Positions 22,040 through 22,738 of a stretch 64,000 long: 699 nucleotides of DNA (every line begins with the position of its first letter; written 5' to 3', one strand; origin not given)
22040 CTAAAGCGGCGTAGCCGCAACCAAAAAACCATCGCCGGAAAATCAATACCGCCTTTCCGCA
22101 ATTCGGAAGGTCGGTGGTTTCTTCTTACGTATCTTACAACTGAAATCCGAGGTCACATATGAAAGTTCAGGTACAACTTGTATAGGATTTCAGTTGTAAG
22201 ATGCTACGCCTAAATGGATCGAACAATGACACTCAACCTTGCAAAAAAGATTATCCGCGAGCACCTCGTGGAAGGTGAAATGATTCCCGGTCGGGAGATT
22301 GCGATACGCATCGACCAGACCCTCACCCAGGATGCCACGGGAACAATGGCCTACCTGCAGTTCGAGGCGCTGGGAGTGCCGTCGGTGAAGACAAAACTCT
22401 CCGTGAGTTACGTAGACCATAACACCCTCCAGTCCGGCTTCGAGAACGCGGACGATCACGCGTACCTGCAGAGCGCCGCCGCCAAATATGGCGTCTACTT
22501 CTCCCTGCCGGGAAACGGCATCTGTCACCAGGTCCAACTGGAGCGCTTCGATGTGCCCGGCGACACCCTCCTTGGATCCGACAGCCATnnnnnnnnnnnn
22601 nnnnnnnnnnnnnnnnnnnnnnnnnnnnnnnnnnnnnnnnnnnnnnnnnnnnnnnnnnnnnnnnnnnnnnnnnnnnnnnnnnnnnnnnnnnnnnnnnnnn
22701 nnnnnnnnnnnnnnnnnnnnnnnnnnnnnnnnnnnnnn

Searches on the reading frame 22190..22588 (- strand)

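Call 74: search_protein_families(library=pfam, proteins=[window:22190-22588:-], max_evalue=0.01)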
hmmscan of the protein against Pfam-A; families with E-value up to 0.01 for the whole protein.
window:22190-22588:- (132 aa): 1 family
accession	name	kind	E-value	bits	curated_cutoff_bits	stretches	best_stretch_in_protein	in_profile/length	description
PF02662.21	FlpD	-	0.0076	16.7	22.3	0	37-82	36-81/123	Methyl-viologen-reducing hydrogenase, delta subunit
